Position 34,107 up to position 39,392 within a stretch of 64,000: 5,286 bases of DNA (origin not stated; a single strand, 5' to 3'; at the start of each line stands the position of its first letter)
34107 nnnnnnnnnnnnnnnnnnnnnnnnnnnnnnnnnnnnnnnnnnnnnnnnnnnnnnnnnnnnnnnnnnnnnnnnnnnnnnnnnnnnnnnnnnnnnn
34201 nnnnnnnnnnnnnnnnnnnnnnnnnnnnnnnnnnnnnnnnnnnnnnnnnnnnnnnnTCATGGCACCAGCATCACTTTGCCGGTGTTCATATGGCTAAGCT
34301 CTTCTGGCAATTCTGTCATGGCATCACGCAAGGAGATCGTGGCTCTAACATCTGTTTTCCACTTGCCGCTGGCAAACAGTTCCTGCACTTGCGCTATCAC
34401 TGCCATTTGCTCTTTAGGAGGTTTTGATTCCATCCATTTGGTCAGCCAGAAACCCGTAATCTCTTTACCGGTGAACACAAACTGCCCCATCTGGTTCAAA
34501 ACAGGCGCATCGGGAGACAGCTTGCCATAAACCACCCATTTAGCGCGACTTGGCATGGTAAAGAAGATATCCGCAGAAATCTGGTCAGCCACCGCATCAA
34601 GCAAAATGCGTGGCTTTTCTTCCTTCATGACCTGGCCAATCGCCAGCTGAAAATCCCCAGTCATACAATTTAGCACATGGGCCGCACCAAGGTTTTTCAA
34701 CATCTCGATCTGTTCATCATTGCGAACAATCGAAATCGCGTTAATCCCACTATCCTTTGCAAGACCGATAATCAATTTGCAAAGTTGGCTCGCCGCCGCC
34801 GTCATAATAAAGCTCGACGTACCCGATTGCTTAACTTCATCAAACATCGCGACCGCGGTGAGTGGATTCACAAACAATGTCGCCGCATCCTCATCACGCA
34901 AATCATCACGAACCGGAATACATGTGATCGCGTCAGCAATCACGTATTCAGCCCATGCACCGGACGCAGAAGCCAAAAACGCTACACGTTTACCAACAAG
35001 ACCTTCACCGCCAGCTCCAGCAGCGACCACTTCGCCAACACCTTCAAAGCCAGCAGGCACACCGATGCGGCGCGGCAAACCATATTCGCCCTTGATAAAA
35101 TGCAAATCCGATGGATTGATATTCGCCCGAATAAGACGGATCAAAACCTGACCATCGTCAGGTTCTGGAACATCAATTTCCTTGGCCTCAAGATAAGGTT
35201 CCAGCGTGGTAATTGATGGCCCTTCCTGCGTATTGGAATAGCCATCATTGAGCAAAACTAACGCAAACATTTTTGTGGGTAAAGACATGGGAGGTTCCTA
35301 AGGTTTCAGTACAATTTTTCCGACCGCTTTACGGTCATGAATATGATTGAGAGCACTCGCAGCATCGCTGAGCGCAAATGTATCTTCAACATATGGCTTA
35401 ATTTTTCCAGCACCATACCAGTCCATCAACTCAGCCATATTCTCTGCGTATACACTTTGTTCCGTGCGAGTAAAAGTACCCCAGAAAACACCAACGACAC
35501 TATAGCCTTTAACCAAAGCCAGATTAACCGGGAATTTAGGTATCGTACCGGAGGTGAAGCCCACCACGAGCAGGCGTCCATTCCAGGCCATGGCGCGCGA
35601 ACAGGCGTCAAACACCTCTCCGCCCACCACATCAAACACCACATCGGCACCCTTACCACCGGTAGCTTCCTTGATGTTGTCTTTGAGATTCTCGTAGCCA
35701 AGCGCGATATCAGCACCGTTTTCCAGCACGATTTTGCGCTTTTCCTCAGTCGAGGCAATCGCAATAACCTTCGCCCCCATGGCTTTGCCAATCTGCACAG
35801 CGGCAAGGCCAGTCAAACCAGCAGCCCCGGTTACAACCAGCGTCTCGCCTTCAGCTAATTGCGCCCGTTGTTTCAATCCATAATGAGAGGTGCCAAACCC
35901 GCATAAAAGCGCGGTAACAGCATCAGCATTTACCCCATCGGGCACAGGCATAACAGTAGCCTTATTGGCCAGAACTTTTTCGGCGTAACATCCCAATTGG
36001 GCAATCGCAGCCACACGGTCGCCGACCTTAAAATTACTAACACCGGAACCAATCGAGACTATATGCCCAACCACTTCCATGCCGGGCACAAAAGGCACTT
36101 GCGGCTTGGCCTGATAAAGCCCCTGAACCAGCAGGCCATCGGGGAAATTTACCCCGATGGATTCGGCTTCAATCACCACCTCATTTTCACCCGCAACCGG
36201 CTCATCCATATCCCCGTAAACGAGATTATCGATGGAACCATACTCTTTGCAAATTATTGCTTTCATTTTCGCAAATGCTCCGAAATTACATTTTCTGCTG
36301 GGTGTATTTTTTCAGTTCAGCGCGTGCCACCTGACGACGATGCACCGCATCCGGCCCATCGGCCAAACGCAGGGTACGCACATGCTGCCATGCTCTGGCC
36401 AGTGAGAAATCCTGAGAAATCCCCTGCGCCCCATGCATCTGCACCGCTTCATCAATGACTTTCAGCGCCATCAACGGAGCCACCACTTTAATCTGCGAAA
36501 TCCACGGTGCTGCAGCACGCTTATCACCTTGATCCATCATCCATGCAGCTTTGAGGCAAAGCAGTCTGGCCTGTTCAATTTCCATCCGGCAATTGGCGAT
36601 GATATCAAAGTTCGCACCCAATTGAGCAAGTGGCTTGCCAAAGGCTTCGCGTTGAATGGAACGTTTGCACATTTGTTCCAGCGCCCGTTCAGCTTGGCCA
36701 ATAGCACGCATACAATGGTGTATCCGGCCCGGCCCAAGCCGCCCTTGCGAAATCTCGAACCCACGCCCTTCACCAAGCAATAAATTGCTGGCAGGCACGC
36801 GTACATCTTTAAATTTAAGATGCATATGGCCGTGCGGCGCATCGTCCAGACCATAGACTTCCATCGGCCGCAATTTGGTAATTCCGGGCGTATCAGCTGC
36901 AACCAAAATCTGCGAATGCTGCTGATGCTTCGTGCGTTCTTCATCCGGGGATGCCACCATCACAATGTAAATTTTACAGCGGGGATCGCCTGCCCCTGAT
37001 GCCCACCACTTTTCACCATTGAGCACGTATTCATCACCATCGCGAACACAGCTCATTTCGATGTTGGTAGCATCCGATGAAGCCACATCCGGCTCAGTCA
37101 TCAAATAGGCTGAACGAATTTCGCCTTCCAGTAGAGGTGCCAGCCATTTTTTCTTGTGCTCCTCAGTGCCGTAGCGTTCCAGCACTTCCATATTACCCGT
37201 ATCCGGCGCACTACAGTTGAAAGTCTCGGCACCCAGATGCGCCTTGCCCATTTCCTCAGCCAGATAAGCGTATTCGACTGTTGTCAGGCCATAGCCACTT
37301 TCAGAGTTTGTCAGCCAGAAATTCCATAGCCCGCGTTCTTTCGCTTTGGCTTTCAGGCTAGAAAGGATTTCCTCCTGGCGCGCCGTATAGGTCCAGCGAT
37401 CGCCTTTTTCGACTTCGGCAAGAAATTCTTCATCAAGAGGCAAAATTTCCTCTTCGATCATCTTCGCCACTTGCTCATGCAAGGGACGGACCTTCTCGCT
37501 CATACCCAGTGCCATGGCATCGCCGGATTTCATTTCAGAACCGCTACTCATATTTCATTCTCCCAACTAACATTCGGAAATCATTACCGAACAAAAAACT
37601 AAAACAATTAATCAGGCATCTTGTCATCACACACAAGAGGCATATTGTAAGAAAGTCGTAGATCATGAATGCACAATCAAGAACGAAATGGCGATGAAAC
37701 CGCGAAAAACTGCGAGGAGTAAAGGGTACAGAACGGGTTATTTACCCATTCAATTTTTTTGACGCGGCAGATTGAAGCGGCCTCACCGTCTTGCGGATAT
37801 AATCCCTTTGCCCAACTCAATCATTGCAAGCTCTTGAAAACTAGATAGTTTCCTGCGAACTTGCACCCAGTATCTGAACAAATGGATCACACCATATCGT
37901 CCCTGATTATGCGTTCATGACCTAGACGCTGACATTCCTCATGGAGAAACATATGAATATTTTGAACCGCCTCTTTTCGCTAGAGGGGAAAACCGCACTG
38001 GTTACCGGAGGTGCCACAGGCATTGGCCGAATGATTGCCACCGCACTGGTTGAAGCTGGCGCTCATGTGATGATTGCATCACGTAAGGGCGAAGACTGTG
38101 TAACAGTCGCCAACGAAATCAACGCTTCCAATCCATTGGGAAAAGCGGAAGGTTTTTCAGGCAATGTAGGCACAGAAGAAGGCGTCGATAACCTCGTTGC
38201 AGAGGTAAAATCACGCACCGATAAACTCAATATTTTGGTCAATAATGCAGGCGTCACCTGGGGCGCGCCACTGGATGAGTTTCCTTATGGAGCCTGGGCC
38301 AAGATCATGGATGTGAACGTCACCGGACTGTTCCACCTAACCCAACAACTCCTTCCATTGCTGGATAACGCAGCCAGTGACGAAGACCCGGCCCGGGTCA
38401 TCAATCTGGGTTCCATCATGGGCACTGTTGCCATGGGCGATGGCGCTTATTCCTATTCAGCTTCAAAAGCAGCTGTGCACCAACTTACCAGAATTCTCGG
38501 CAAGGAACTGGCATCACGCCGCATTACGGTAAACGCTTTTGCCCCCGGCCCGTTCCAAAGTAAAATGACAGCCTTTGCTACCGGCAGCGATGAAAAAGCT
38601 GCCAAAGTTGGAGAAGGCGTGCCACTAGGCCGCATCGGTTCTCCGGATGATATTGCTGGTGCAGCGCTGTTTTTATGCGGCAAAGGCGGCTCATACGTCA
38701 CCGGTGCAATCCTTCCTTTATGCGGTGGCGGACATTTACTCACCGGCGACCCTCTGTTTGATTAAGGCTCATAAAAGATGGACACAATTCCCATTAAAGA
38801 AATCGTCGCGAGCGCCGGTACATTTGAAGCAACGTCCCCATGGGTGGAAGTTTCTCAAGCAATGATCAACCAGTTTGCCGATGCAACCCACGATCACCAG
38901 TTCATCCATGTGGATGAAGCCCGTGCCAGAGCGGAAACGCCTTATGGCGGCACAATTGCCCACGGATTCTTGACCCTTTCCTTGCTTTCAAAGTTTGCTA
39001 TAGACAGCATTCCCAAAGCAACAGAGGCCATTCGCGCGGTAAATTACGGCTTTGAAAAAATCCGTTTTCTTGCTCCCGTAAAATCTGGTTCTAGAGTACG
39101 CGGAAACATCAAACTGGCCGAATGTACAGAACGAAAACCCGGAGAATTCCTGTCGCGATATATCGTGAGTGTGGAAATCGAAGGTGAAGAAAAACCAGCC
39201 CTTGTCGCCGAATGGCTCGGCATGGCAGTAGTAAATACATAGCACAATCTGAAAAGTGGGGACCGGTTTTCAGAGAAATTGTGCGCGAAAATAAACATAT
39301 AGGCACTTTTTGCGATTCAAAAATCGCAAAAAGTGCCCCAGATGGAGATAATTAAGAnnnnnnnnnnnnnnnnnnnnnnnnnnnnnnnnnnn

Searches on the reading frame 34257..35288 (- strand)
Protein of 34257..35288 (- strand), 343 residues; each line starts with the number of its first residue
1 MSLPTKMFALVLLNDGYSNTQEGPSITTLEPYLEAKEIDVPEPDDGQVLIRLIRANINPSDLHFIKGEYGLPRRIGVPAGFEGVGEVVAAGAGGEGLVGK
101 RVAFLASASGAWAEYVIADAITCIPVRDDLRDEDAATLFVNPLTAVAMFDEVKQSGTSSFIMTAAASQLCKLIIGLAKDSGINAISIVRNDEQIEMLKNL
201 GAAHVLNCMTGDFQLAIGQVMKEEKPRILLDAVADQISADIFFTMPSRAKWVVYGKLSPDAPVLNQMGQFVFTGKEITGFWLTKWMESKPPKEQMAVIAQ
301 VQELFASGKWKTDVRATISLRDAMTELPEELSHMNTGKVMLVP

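Call 24: search_protein_families(library=pfam, proteins=[window:34257-35288:-], max_evalue=0.00001)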
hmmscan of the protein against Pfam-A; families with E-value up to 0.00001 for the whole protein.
window:34257-35288:- (343 aa): 2 families
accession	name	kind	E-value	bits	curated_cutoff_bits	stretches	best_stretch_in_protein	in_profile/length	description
PF08240.17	ADH_N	-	2.7e-11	44.1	23.5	1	45-127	2-103/104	Alcohol dehydrogenase GroES-like domain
PF00107.32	ADH_zinc_N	-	2.7e-10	40.8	31.8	1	172-287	5-119/129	Zinc-binding dehydrogenase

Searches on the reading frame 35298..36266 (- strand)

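Call 24: search_protein_families(library=pfam, proteins=[window:35298-36266:-], max_evalue=0.00001)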
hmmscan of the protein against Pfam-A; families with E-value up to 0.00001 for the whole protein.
window:35298-36266:- (322 aa): 3 families
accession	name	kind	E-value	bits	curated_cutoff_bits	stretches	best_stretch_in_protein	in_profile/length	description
PF00107.32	ADH_zinc_N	-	7.5e-30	104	31.8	1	153-271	3-118/129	Zinc-binding dehydrogenase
PF13602.12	ADH_zinc_N_2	-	1.3e-21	78.3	27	1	184-320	2-134/134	Zinc-binding dehydrogenase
PF08240.17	ADH_N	-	9.9e-16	58.3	23.5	1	26-110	1-104/104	Alcohol dehydrogenase GroES-like domain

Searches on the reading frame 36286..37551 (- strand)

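Call 24: search_protein_families(library=pfam, proteins=[window:36286-37551:-], max_evalue=0.00001)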
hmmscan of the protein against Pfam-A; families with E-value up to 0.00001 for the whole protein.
window:36286-37551:- (421 aa): 4 families
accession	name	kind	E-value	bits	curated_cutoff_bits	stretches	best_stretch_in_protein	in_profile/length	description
PF00441.29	Acyl-CoA_dh_1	-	5.2e-35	121.2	22.4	1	262-412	1-149/150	Acyl-CoA dehydrogenase, C-terminal domain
PF02770.24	Acyl-CoA_dh_M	-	2.4e-19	69.7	33.3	1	148-246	1-95/97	Acyl-CoA dehydrogenase, middle domain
PF02771.21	Acyl-CoA_dh_N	-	8.2e-12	45.9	22.9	1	24-144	7-113/113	Acyl-CoA dehydrogenase, N-terminal domain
PF08028.16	Acyl-CoA_dh_2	-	4.4e-08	33.9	22.7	1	278-394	2-126/134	Acyl-CoA dehydrogenase, C-terminal domain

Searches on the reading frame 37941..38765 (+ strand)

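Call 23: search_protein_families(library=pfam, proteins=[window:37941-38765:+], max_evalue=0.00001)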
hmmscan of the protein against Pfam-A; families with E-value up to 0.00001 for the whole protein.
window:37941-38765:+ (274 aa): 3 families
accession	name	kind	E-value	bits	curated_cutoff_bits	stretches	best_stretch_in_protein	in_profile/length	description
PF13561.12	adh_short_C2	-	6.5e-52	176.9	27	1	25-264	3-235/236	Enoyl-(Acyl carrier protein) reductase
PF00106.31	adh_short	-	6.4e-51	173.1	26.6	1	17-211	1-188/195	short chain dehydrogenase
PF08659.16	KR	-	1e-12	48.8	22.6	1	18-182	2-159/180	KR domain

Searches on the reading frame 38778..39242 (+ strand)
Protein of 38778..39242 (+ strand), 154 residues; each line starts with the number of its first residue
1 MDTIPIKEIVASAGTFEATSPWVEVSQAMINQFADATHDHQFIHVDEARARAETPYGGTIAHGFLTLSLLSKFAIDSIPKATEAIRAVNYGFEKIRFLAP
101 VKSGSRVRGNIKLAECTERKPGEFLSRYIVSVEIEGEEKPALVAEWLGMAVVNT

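Call 23: search_protein_families(library=pfam, proteins=[window:38778-39242:+], max_evalue=0.00001)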
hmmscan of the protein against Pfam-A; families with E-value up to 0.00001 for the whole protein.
window:38778-39242:+ (154 aa): 1 family
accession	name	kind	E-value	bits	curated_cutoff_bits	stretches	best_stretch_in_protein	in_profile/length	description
PF01575.25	MaoC_dehydratas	-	4.2e-23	81.7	27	1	18-120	11-108/123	MaoC like domain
